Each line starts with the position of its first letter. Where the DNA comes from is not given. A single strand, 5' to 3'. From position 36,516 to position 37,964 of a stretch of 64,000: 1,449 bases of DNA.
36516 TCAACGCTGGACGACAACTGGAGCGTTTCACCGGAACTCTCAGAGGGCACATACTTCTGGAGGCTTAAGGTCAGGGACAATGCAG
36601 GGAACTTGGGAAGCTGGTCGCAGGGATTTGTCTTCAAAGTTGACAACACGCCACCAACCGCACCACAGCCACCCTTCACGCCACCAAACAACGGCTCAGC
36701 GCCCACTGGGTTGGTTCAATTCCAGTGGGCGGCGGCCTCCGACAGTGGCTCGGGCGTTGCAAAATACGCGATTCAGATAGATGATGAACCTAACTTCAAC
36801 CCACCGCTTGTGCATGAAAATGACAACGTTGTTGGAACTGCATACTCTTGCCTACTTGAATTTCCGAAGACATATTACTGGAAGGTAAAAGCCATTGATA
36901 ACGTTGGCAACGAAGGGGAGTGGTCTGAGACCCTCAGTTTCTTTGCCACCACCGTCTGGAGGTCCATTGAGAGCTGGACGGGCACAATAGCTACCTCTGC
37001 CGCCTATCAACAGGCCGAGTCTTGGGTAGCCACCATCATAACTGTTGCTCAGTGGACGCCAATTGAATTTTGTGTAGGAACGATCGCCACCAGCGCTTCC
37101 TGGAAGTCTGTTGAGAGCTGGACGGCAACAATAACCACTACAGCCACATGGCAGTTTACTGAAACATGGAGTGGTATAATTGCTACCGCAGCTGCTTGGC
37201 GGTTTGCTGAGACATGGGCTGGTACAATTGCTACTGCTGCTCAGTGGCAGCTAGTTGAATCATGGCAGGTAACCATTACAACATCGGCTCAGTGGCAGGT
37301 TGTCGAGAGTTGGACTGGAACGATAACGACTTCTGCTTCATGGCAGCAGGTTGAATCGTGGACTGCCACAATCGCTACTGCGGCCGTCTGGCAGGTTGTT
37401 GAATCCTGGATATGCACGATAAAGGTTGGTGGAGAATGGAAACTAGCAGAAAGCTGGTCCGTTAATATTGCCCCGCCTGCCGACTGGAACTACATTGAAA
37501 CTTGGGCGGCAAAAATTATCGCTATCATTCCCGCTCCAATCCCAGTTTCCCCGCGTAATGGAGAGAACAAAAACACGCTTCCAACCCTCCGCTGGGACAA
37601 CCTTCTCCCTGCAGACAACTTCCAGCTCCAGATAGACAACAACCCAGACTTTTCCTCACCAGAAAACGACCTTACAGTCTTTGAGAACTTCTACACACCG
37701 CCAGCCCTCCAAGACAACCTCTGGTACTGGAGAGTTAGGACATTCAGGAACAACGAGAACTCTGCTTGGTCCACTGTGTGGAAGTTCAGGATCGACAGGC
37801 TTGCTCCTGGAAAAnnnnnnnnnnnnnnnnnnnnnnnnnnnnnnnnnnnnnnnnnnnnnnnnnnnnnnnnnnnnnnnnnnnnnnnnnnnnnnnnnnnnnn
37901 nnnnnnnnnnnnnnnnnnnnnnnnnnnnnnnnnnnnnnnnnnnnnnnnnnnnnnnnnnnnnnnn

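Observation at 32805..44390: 3,861-aa single-ORF surface protein with a modular Fn3 / Trp-repeat architecture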

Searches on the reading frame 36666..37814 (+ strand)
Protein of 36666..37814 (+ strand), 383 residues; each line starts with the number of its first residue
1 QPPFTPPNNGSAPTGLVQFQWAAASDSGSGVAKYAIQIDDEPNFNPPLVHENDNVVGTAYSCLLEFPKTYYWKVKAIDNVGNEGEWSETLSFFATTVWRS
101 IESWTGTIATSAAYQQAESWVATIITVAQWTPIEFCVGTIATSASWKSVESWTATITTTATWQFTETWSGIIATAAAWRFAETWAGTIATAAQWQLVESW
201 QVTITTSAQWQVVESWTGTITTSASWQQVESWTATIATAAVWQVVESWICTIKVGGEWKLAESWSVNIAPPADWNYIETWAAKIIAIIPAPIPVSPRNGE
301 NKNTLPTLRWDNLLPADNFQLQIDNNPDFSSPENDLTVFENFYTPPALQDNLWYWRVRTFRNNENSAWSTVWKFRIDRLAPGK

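Call 34: predict_structure(alignment_id=A2)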
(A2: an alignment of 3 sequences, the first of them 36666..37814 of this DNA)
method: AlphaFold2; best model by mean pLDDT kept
length: 383 residues; sequences in the alignment: 3
mean_pLDDT: 62.9   pTM: 0.31
mean pLDDT of the five models: 62.9, 60.9, 60.5, 58.9, 50.1
residues with pLDDT >= 90: 38; 70-90: 115; 50-70: 103; < 50: 127
segments of 3 or more residues with pLDDT < 50: 1-14, 96-124, 126-134, 162-164, 226-228, 230-236, 238-286, 381-383
pLDDT, mean of each block of 10 residues (from residue 1): 37 59 65 87 86 87 75 87 82 51 41 41 46 47 52 55 54 55 57 53 55 54 51 47 41 40 42 38 49 89 87 83 88 77 87 90 82 81 45
secondary structure, 60 per line:
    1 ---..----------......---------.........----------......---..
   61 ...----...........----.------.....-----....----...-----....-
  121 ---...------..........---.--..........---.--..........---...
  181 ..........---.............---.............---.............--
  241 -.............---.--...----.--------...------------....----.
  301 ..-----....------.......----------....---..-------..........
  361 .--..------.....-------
elements in order: E16-21 E31-39 E50-55 E59-63 E68-78 E90-94 E100-103 E108-110 E116-119 E124-126 E133-142 E149-158 E165-174 E178-190 E194-206 E210-222 E226-238 E242-254 E261-263 E277-279 E292-295 E300-302 E308-311 E318-324 E335-338 E351-361 E372-376

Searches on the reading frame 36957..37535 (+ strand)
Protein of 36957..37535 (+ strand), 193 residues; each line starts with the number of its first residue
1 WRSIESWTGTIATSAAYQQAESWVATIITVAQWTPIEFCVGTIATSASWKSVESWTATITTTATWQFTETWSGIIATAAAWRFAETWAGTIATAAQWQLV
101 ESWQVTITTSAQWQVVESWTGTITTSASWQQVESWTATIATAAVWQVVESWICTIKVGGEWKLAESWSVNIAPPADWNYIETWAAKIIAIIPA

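Call 18: find_homologous_proteins(query=window:36957-37535:+, max_evalue=0.001)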
Query seq(193 aa): 5507 candidates shared short words with the query, none scored E <= 0.001.

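Call 25: search_protein_families(library=pfam, proteins=[window:36957-37535:+], max_evalue=10)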
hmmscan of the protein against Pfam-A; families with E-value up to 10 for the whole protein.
window:36957-37535:+ (193 aa): 1 family
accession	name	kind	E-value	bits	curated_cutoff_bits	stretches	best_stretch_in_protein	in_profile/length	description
PF25222.1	DUF7840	-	0.23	11.5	27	1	57-121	150-216/224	Domain of unknown function (DUF7840)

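Call 29: search_protein_families(library=ncbifam, proteins=[window:36957-37535:+], max_evalue=10)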
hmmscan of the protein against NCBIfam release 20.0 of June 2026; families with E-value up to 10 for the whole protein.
window:36957-37535:+ (193 aa): 0 families

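Call 35: search_protein_representatives(alignment_id=A1)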
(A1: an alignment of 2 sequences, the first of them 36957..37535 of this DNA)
Query: 2 sequences, 195 profile positions. Proteins with E-value up to 0.001 (for the whole library): 174; up to 1e-10: 108; up to 1e-30: 57. The best 150 are listed.
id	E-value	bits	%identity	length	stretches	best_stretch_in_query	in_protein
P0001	2.9e-183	620.9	-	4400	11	1-189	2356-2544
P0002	3.2e-177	601.2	-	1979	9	1-191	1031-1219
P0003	8.8e-154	524.7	-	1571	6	33-189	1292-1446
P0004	1.3e-138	475.2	-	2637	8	1-178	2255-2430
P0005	1.4e-135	465.3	-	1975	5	32-186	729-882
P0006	1.9e-135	464.9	-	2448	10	1-186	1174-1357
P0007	6.1e-133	456.7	-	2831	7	1-191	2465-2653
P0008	5.2e-120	414.5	-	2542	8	4-163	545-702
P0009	5.3e-117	404.7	-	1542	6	1-171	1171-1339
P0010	1.7e-108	376.9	-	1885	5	40-191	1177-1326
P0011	4.2e-103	359.3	-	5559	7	1-173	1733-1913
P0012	1.0e-100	351.6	-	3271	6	20-176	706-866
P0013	1.5e-99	347.7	-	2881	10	14-180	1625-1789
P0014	7.3e-91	319.4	-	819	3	12-195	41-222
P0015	3.6e-90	317.1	-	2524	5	49-193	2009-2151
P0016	7.6e-90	316.1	-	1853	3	1-192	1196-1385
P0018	3.7e-86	304.1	-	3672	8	30-176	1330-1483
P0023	1.1e-78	279.7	-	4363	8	1-188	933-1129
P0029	2.6e-68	245.8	-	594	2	17-195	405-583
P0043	7.7e-42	159.4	-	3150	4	43-195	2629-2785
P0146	9.2e-07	45.0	-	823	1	26-145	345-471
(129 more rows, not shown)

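Call 38: list_cluster_members(proteins=[P0001, P0002, P0004, P0006, P0007, P0011, P0012, P0018, P0023, P0043])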
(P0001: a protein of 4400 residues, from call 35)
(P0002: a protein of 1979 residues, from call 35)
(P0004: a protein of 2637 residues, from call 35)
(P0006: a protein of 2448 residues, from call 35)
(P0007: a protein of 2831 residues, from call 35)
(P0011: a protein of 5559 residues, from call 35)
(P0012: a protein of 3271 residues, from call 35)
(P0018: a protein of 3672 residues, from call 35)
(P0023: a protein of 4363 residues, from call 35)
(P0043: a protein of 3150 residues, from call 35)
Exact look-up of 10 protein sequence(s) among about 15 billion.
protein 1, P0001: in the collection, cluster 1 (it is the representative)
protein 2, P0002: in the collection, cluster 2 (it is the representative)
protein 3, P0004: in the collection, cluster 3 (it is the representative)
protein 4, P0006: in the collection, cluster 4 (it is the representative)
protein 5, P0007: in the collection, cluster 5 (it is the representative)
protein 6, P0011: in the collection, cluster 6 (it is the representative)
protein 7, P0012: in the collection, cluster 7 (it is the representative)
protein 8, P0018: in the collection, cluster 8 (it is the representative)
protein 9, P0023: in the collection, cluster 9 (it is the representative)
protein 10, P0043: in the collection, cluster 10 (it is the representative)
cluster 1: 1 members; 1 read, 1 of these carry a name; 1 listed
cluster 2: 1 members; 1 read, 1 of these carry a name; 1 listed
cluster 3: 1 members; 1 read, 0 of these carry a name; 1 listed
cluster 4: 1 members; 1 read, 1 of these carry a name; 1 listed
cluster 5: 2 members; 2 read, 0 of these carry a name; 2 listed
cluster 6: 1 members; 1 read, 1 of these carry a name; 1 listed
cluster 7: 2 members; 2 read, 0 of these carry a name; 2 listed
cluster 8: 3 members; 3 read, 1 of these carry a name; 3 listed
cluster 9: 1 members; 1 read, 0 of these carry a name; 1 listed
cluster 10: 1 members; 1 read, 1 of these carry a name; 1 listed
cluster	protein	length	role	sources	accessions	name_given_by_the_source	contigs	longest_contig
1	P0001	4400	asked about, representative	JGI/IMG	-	PGF-pre-PGF domain-containing protein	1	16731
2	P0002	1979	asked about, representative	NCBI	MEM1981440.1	MAG: hypothetical protein QW788_02660, partial [Candidatus Hadarchaeales archaeon]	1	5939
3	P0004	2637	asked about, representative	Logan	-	-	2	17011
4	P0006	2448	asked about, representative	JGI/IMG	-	hypothetical protein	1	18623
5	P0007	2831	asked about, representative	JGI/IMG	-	-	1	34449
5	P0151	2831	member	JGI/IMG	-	-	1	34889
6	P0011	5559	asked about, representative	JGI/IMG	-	hypothetical protein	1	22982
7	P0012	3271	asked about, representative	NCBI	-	-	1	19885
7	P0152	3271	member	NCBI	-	-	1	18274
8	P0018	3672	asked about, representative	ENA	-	-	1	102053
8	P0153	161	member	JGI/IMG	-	hypothetical protein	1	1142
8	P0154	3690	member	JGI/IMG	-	-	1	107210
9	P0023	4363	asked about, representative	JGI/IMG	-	-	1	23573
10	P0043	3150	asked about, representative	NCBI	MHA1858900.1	MAG: hypothetical protein ACTSUU_05580, partial [Candidatus Thorarchaeota archaeon]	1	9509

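Call 40: find_encoding_contigs(protein=P0018, flank=10000, max_places=3)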
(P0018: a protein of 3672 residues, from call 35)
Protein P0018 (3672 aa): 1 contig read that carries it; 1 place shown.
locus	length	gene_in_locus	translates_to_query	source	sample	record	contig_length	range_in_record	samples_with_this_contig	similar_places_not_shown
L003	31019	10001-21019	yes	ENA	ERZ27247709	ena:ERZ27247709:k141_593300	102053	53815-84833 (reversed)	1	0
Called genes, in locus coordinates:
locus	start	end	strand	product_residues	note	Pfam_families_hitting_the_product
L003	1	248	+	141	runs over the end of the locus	PF04138:GtrA_DPMS_TM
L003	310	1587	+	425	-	-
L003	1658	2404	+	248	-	-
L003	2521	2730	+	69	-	-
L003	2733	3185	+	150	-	PF04307:YdjM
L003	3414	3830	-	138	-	PF04027:DUF371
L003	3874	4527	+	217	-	PF01135:PCMT, PF13847:Methyltransf_31, PF13649:Methyltransf_25 (weak)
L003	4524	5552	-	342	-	PF00752:XPG_N, PF00867:XPG_I, PF01367:5_3_exonuc (faint)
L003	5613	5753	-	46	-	-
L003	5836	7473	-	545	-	PF00118:Cpn60_TCP1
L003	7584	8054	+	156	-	PF01242:PTPS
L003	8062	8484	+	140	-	PF01986:DUF123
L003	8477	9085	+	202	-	PF01728:FtsJ, PF13489:Methyltransf_23 (weak), PF13847:Methyltransf_31 (faint)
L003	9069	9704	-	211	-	-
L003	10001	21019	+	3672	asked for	PF19077:Big_13 (faint), PF14292:SusE (faint), PF25788:Ig_Rha78A_N (faint)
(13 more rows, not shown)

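Call 51: predict_structure(alignment_id=A3)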
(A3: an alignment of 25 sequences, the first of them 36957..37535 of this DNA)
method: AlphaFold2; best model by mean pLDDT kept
length: 193 residues; sequences in the alignment: 25
mean_pLDDT: 72.8   pTM: 0.67
mean pLDDT of the five models: 72.8, 66.2, 66.0, 64.4, 56.9
residues with pLDDT >= 90: 0; 70-90: 132; 50-70: 58; < 50: 3
segments of 3 or more residues with pLDDT < 50: 191-193
pLDDT, mean of each block of 10 residues (from residue 1): 68 73 74 68 75 78 75 80 80 77 82 76 77 77 69 72 67 62 62 42
secondary structure, 60 per line:
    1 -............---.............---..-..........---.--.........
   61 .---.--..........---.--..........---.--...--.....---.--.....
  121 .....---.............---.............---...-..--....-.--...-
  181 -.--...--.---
elements in order: E2-13 E17-29 E36-45 E52-61 E68-77 E84-93 E100-102 E105-109 E116-125 E129-141 E145-157 E161-163 E169-172 E177-179 E185-187

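Call 79: find_encoding_contigs(protein=P0007, flank=6000, max_places=2)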
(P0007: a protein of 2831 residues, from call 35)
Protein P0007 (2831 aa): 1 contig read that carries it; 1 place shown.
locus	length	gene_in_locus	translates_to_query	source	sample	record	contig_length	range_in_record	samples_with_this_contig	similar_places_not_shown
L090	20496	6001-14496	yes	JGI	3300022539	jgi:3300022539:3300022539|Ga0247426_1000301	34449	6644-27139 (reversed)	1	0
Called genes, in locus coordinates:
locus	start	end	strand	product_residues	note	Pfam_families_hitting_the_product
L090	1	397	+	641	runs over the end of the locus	-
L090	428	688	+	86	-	-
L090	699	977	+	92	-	-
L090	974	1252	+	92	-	-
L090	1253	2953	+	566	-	-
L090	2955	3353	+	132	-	-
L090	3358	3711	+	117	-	-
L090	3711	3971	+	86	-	-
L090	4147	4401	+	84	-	-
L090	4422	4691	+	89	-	-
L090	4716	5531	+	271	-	-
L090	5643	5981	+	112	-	-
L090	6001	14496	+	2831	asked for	PF27237:AF_1625_C, PF00754:F5_F8_type_C (weak), PF22633:F5_F8_type_C_2 (weak)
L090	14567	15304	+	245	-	-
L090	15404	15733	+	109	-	-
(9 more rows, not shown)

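Call 80: find_encoding_contigs(protein=P0004, flank=6000, max_places=2)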
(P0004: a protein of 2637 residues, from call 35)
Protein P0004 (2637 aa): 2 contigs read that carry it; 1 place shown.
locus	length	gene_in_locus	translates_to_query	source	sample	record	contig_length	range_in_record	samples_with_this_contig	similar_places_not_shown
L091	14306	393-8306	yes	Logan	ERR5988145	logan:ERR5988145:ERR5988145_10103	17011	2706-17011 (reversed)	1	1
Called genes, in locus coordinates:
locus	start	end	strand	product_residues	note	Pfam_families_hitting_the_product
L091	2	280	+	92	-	?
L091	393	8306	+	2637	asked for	PF24793:GINT1_N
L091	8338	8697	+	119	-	-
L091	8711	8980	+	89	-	-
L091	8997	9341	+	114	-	-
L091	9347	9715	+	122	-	-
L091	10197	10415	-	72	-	-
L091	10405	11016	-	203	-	PF13578:Methyltransf_24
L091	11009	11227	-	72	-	-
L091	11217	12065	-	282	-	-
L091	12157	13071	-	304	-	-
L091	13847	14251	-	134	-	-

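Call 81: find_encoding_contigs(protein=P0011, flank=6000, max_places=2)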
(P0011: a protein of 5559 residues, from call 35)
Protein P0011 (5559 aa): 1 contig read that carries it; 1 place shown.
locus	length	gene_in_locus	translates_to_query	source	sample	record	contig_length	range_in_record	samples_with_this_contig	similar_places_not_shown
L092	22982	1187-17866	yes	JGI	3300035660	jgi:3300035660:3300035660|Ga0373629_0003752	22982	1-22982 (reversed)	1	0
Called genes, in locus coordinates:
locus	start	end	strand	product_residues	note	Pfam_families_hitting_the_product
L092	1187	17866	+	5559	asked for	PF14292:SusE (faint), PF19077:Big_13 (faint), PF25788:Ig_Rha78A_N (faint), PF24421:Ig_J (faint), PF13620:CarboxypepD_reg (faint), PF05872:HerA_C (faint), PF01935:DUF87 (weak)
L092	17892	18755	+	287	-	PF04513:Baculo_PEP_C (faint), PF10046:BLOC1_2 (faint)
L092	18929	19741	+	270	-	PF00142:Fer4_NifH (faint), PF01656:CbiA, PF02374:ArsA_ATPase (faint), PF06564:CBP_BcsQ, PF10609:ParA, PF13614:AAA_31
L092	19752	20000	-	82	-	PF04010:DUF357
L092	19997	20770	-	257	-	PF00590:TP_methylase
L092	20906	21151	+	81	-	-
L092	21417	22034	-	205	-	-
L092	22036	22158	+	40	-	-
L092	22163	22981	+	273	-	?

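Call 93: fold_search(model_id=the predicted structure, library=pdb)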
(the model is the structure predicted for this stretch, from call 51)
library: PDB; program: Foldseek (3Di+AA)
matches with E <= 10: 44; with E <= 0.001: 0
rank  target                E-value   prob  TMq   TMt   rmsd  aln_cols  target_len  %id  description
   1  4wa0                  2.4e-01  0.16  0.26  0.17  11.0       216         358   10  The structure of a possible adhesin C-terminal domain from Caldicellulosiruptor kronotskyensis (released 2015-03-04)
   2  7ojq_A                1.4e+00  0.06  0.17  0.16  10.9       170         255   11  Crystal structure of Pseudomonas aeruginosa LpxA in complex with compound 7 (released 2021-10-13)
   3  6n2b_B                1.8e+00  0.06  0.27  0.18  11.5       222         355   11  The Crystal Structure of Caldicellulosiruptor kristjanssonii Tapirin C-terminal domain (released 2018-12-19)
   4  6p83_C                1.9e+00  0.05  0.21  0.17  11.2       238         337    9  E.coli LpxD in complex with compound 1o (released 2019-08-28)
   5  6fm2_B                2.9e+00  0.18  0.28  0.33   4.9        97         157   12  CARP domain of mouse cyclase-associated protein 1 (CAP1) bound to ADP-actin (released 2018-05-16)
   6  6n2c_A                2.9e+00  0.06  0.31  0.18  10.2       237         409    7  The Crystal Structure of Caldicellulosiruptor hydrothermalis Tapirin C-terminal domain (released 2018-12-19)
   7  4phb                  3.3e+00  0.03  0.21  0.18  13.1       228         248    9  Structure of the polysaccharide lyase-like protein Cthe_2159 from C. thermocellum, Gadolinium derivative (released 2014-08-27)
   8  7ok1_C                3.6e+00  0.01  0.12  0.11  12.2       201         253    9  Crystal structure of Pseudomonas aeruginosa LpxA in complex with compound 3 (released 2021-10-13)
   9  4nuh                  4.1e+00  0.00  0.10  0.09  22.2       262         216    9  Crystal structure of mLeIBP, a capping head region swapped mutant of ice-binding protein (released 2014-04-16)
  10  6n2c_B                4.3e+00  0.05  0.31  0.18  11.3       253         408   11  The Crystal Structure of Caldicellulosiruptor hydrothermalis Tapirin C-terminal domain (released 2018-12-19)
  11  7ojq_C                4.8e+00  0.02  0.16  0.16  11.1       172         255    9  Crystal structure of Pseudomonas aeruginosa LpxA in complex with compound 7 (released 2021-10-13)
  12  8yn0_D                4.8e+00  0.02  0.24  0.15  11.3       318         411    8  Crystal structure of NRG1C in complex with EDS1-SAG101-(ADPr-ATP) (released 2024-12-11)
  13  5awg_B                4.8e+00  0.01  0.17  0.12  15.9       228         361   11  Crystal structure of Hg-bound SufB-SufC-SufD complex from Escherichia coli (released 2015-11-11)
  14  3uyv_A                5.1e+00  0.02  0.18  0.16   9.8       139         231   11  Crystal structure of a glycosylated ice-binding protein (LeIBP) from Arctic yeast (released 2012-02-29)
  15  3dj4                  5.1e+00  0.02  0.22  0.13  11.3       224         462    8  Crystal Structure of GlmU from Mycobacterium tuberculosis in complex with URIDINE-DIPHOSPHATE-N-ACETYLGLUCOSAMINE. (released 2009-05-19)
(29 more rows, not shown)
